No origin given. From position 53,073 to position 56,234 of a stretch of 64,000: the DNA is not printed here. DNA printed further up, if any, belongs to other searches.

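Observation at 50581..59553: Translationally coupled Dcm / MORC-like GHKL ATPase / Z1 / PD-(D/E)XK / AIPR / Vsr operon: a multi-ATPase, methylation-linked defence system of unknown mechanism, carried as mobile-element cargo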

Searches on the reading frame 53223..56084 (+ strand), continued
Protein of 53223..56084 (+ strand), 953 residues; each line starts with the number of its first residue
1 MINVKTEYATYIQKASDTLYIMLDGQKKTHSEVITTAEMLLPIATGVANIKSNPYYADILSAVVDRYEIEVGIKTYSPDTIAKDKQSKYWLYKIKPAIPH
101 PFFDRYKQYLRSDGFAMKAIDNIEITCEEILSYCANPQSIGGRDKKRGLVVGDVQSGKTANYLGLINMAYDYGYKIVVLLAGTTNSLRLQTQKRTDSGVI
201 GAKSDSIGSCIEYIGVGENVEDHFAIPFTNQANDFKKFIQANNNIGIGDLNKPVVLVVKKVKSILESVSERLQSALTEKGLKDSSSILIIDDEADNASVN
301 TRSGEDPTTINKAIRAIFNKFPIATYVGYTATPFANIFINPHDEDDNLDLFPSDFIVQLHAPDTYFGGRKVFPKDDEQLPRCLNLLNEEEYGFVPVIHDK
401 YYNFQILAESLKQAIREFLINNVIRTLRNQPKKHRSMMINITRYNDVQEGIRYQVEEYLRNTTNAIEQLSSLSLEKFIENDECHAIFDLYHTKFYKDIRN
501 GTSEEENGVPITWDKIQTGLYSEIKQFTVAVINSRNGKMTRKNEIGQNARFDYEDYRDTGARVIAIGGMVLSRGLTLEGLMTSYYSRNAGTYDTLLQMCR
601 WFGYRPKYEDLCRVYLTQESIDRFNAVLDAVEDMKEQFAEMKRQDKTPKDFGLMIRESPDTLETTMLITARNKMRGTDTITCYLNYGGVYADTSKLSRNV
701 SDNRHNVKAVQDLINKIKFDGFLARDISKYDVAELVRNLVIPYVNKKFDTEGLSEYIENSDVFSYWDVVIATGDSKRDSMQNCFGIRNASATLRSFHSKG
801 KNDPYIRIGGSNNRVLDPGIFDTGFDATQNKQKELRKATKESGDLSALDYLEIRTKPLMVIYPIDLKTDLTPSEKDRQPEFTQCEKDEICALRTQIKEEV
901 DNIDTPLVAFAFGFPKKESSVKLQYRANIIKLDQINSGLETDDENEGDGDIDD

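Call 41: search_dna_similar(query=window:53223-56081:+, collection=plasmids, mode=protein, max_rows=30, rows=spread)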
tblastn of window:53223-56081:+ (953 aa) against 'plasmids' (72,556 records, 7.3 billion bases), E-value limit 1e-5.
Records with a match: 37; places in all: 37; records where one place covers at least 80% of the query: 8.
Best place of each record, by identity: <60% 37.
By first word of the organism name: Rhizobium 6; Agrobacterium 3; Streptomyces 3; Azospirillum 2; Ensifer 2; Neorhizobium 2; Hymenobacter 2; Priestia 2; Subdoligranulum 1; Shinella 1; and 13 more.
By predicted mobility (MOB-suite, as given by PLSDB): non-mobilizable 24; mobilizable 7; conjugative 6.
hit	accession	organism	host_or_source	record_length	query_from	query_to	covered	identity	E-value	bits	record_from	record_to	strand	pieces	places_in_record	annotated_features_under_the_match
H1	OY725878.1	Subdoligranulum variabile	-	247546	30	932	95%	32.7%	3e-114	394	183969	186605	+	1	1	record has no annotation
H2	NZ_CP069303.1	Shinella sp. PSBB067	monoisolate,Minnesota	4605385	60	935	92%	32.3%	6e-106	370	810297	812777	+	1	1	none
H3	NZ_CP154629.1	Acetoanaerobium noterae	cell culture,Sludge of a digestion ...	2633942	80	932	90%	32.9%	9e-115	396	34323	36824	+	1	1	none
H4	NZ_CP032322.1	Azospirillum argentinense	soil sample,Agricultural field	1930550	4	934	98%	27.2%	7e-90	322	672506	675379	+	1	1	record has no annotation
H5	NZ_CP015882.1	Ensifer adhaerens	silty clay loam soil (pH 6.1)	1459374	99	930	87%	30.1%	3e-91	326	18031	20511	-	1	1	none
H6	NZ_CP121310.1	Ensifer adhaerens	bacterial colony,soil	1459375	99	930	87%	30.1%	3e-91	326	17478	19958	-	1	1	none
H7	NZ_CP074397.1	Agrobacterium salinitolerans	Cotton,tiaaue sample,root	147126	80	931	89%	29.3%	3e-84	305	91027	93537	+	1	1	Z1 domain-containing protein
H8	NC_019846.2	Sinorhizobium meliloti GR4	-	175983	99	773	71%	34.3%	1e-88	318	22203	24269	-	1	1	Z1 domain-containing protein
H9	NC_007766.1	Rhizobium etli CFN 42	-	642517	99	773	71%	34.2%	1e-88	318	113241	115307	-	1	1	Z1 domain-containing protein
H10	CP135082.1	Agrobacterium pusense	Single cell,Heavy rainforest soil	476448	59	717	69%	34.7%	4e-95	338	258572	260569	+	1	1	record has no annotation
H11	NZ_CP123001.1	Neorhizobium petrolearium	single cell,petroleum contaminated soil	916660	59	717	69%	34.4%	7e-95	337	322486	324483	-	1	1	Z1 domain-containing protein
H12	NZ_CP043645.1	Hymenobacter sp. NBH84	pure culture,soil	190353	84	802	75%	31.3%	5e-84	305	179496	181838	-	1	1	Z1 domain-containing protein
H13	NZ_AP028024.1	Helicobacter sp. NHP21005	Felis catus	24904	148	837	72%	31.9%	6e-66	250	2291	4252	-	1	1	Z1 domain-containing protein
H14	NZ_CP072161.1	Rhizobium sp. B230/85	Himalayan blackberry,cell culture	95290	99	776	71%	31.5%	1e-89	322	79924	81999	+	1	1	Z1 domain-containing protein | hypothetical protein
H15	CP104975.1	Devosia sp. A8/3-2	Oxytropis tragacanthoides,cell ...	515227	88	708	61%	36.2%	2e-37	375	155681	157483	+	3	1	Z1 domain-containing protein (x2) | hypothetical protein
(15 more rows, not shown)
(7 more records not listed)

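Call 42: get_annotated_region(hit=H7, flank=7000)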
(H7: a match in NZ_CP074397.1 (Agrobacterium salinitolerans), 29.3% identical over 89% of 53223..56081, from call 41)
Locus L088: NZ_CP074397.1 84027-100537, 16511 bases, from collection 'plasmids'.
description: Agrobacterium salinitolerans strain DG3-1 plasmid pDG3-1d, complete sequence
organism: Agrobacterium salinitolerans (NCBI taxid 1183413)
taxonomy: Bacteria; Pseudomonadota; Alphaproteobacteria; Hyphomicrobiales; Rhizobiaceae; Agrobacterium; Agrobacterium salinitolerans
host: -; source: Cotton,tiaaue sample,root; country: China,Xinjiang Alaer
typing (MOB-suite, as given by PLSDB): non-mobilizable; mating-pair formation MPF_T
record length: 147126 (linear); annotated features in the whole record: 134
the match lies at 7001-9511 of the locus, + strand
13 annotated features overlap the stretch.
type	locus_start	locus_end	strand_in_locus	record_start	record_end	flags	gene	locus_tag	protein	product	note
CDS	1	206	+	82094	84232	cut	-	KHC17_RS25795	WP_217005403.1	ATP-binding protein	-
CDS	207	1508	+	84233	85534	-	-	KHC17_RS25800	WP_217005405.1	hypothetical protein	-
CDS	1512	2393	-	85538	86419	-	-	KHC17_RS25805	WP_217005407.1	nucleotidyl transferase AbiEii/AbiGii toxin family protein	-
CDS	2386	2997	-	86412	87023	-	-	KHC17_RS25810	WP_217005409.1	AbiEi antitoxin N-terminal domain-containing protein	-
CDS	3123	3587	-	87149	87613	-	-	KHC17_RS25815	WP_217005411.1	very short patch repair endonuclease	-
CDS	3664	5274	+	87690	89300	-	-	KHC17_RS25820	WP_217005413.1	DNA cytosine methyltransferase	GO:0006304 - DNA modification [Evidence IEA]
CDS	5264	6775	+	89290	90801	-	-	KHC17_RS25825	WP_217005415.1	ATP-binding protein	-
CDS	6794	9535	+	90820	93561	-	-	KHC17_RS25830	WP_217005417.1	Z1 domain-containing protein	-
CDS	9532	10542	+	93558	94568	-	-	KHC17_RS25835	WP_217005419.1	PD-(D/E)XK motif protein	-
CDS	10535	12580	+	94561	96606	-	-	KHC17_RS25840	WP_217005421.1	AIPR family protein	-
CDS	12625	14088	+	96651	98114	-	-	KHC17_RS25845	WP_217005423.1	hypothetical protein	-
CDS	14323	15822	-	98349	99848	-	-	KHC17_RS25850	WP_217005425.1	AAA family ATPase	-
CDS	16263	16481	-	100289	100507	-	-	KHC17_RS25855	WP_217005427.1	hypothetical protein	-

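Call 45: search_solved_structures(query=window:53223-56081:+, max_evalue=0.01)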
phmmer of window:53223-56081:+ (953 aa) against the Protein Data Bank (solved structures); distinct sequences matched with E-value up to 0.01: 1.
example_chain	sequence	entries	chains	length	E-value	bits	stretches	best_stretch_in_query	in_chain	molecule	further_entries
2ec6_B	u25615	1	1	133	0.0047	18.2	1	630-710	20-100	Myosin regulatory light chain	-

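Call 52: search_solved_structures(query=A3, max_evalue=1)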
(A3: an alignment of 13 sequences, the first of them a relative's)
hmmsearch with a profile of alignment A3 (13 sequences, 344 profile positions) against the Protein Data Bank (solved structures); distinct sequences matched with E-value up to 1: 0.

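Call 53: search_protein_families(library=phrogs, proteins=[L002:7511-8539:+], max_evalue=0.01)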
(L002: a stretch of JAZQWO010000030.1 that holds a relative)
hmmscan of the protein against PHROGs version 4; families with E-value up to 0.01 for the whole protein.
L002:7511-8539:+ (343 aa): 0 families

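Call 68: predict_structure(alignment_id=A1)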
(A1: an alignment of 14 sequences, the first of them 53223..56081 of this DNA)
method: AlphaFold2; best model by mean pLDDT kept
length: 953 residues; sequences in the alignment: 14
mean_pLDDT: 56.5   pTM: 0.38
mean pLDDT of the five models: 56.5, 55.9, 53.5, 51.3, 49.4
residues with pLDDT >= 90: 46; 70-90: 289; 50-70: 141; < 50: 477
segments of 3 or more residues with pLDDT < 50: 72-102, 108-117, 129-389, 395-398, 503-506, 568-686, 743-747, 918-953
pLDDT, mean of each block of 10 residues (from residue 1): 73 84 67 80 78 81 75 34 38 44 47 45 52 38 34 36 47 42 34 34 27 28 34 38 35 39 41 44 38 31 35 41 32 29 36 30 29 37 43 51 73 78 77 63 68 89 91 90 89 77 58 91 88 63 80 70 62 33 34 44 35 33 38 43 42 33 30 37 46 78 90 87 88 87 55 69 82 81 78 79 72 58 62 61 62 78 86 58 76 88 87 63 39 40 34 31
secondary structure, 60 per line:
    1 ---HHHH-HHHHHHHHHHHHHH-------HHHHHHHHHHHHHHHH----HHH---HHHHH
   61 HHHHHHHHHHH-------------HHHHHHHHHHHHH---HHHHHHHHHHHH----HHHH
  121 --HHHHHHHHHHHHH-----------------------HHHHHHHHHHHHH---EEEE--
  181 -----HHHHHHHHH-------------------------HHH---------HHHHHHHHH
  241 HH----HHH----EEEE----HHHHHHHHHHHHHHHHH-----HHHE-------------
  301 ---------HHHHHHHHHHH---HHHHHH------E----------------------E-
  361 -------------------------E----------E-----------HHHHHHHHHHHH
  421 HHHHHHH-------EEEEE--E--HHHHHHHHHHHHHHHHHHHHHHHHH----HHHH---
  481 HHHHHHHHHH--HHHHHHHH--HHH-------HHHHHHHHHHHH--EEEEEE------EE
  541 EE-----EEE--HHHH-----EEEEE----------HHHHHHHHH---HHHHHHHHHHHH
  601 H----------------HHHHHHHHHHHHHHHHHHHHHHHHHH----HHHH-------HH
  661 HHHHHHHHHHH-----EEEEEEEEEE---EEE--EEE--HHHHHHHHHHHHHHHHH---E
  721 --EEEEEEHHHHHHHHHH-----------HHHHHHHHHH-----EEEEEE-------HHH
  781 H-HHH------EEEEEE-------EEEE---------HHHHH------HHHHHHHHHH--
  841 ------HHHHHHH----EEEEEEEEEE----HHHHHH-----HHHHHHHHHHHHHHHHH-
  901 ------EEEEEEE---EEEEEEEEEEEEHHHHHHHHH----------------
elements in order (helices of 4 or more, strands of 3 or more residues): H4-7 H9-22 H30-45 H56-71 H85-97 H101-112 H117-120 H123-135 H159-171 E175-178 H186-194 H232-242 E254-257 H262-278 H310-320 H324-329 H409-427 E435-439 H445-469 H474-477 H481-490 H493-500 H513-524 E527-532 E539-542 E548-550 H553-556 E562-566 H577-585 H589-601 H618-643 H648-651 H659-671 E677-686 E690-692 E695-697 H700-716 E723-728 H729-738 H750-759 E765-770 H778-781 E792-797 E805-808 H818-822 H829-838 H847-853 E858-867 H872-877 H883-899 E907-913 E917-928 H929-937

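Call 77: fold_search(model_id=the predicted structure, library=pdb)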
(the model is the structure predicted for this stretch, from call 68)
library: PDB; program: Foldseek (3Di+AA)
matches with E <= 10: 285; with E <= 0.001: 0
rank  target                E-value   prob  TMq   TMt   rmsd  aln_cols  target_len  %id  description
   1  6cqp_A                8.4e-02  0.66  0.10  0.25  16.2       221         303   13  High resolution crystal structure of FtsY-NG domain of E. coli (released 2018-08-22)
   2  7o9h_A                9.8e-02  0.63  0.10  0.25  13.5       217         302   15  Escherichia coli FtsY in complex with pppGpp (released 2022-02-02)
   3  5l3v_B                9.8e-02  0.41  0.10  0.24  17.1       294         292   12  Structure of the crenarchaeal SRP54 GTPase bound to GDP (released 2016-06-08)
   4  6cqp_B                1.1e-01  0.60  0.10  0.25  16.1       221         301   13  High resolution crystal structure of FtsY-NG domain of E. coli (released 2018-08-22)
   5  6fqd_A                1.2e-01  0.44  0.09  0.24  13.2       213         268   14  Escherichia Coli Signal Recognition Particle Receptor FtsY NGdN1 (released 2018-05-09)
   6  2qy9                  1.4e-01  0.54  0.10  0.25  16.0       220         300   12  Structure of the NG+1 construct of the E. coli SRP receptor FtsY (released 2007-10-02)
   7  6cy1_B                1.4e-01  0.44  0.11  0.25  17.0       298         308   13  Crystal structure of Signal recognition particle receptor FtsY from Elizabethkingia anophelis (released 2018-05-02)
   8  1zu4                  1.6e-01  0.57  0.10  0.25  14.6       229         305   11  Crystal structure of FtsY from Mycoplasma mycoides- space group P21212 (released 2006-01-24)
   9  6fqd_B                1.6e-01  0.41  0.09  0.24  13.2       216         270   14  Escherichia Coli Signal Recognition Particle Receptor FtsY NGdN1 (released 2018-05-09)
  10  7o9f_A                1.6e-01  0.38  0.10  0.24  17.3       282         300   11  Bacillus subtilis Ffh in complex with ppGpp (released 2022-02-02)
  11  3e70                  1.6e-01  0.18  0.07  0.15  13.6       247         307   11  Structures and conformations in solution of the Signal Recognition Particle Receptor from the Archaeon Pyrococcus Furios (released 2008-11-18)
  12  6cvd_A                1.8e-01  0.54  0.10  0.25  13.7       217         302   14  High resolution crystal structure of FtsY-NG domain of E. coli bound to fragment 1 (released 2018-08-22)
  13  4c7o_B                1.8e-01  0.38  0.09  0.23  12.5       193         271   13  The structural basis of FtsY recruitment and GTPase activation by SRP RNA (released 2013-11-20)
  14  2og2                  2.1e-01  0.44  0.11  0.28  16.7       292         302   14  Crystal structure of chloroplast FtsY from Arabidopsis thaliana (released 2007-12-11)
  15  7o9h_B                2.2e-01  0.44  0.10  0.25  13.6       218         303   14  Escherichia coli FtsY in complex with pppGpp (released 2022-02-02)
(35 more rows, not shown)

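Call 84: find_related_loci(query=A3, collection=metagenome_contigs, flank=8000)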
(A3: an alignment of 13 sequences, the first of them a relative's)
Query A3 (343 aa) in metagenome_contigs; peptide patterns used: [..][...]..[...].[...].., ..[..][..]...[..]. (x = any residue, [..] = any of these).
600 stretches matched a pattern (row limit reached: there are more); 19 encode a relative of the query (tblastn E <= 1e-3); 19 distinct loci.
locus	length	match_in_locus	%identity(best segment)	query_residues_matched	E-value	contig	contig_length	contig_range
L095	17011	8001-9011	60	3-339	4e-136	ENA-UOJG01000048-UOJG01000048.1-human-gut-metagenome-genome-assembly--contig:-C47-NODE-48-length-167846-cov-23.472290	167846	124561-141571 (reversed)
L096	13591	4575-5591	56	1-339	9e-132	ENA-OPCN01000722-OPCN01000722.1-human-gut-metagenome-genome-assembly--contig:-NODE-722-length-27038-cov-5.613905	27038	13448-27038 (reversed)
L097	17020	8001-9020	56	3-342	3e-128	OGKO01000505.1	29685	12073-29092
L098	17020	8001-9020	56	3-342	8e-128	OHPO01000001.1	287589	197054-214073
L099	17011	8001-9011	55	4-340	6e-125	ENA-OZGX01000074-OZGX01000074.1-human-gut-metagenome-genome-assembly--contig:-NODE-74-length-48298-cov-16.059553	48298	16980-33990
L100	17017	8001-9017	56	3-341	5e-123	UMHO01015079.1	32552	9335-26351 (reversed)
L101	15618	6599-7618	54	3-342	8e-122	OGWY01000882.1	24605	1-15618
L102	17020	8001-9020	54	3-342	6e-121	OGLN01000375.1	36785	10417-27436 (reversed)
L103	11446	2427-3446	49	3-342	1e-110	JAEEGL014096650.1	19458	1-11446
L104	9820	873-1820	52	5-320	2e-105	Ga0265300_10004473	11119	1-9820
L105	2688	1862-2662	60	1-267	1e-108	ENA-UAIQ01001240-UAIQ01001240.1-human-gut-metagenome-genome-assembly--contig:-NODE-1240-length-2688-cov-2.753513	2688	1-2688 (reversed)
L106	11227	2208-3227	43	1-339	4e-88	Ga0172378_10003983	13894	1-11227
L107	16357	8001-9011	43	1-337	8e-87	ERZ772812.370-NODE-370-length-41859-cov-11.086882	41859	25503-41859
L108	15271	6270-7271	43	4-337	8e-87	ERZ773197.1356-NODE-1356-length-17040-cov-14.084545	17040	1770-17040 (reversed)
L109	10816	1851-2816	41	1-322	7e-78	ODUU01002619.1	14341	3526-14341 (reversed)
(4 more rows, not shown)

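Call 104: search_protein_families(library=pfam, proteins=[L002:7511-8539:+], max_evalue=5)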
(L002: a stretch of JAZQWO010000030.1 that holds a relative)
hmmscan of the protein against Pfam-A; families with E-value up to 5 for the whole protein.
L002:7511-8539:+ (343 aa): 0 families

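Call 111: search_protein_representatives(protein=window:53223-56081:+)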
Query: 953 residues. Proteins with E-value up to 0.001 (for the whole library): 6546; up to 1e-10: 4865; up to 1e-30: 2311. The best 150 are listed.
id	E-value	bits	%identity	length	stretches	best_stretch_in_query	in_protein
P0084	0.0e+00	1177.5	60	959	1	4-953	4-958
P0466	0.0e+00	1124.0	59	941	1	5-953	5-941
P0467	1.5e-267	906.7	63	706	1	6-719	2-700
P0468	2.8e-241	819.7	50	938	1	21-948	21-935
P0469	7.6e-230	781.9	50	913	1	24-946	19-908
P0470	1.1e-225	768.1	47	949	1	12-951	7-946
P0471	1.1e-222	758.3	49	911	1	21-946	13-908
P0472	7.0e-222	755.6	48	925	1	8-947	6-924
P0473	6.7e-212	722.5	49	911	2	20-869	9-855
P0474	9.1e-211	718.8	46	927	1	20-950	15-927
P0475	4.0e-209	713.3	47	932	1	56-946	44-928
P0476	1.6e-208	711.4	46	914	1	19-946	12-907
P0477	2.4e-208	710.8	47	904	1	25-875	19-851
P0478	4.1e-208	710.0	49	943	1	70-940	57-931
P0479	4.5e-203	693.3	46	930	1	17-944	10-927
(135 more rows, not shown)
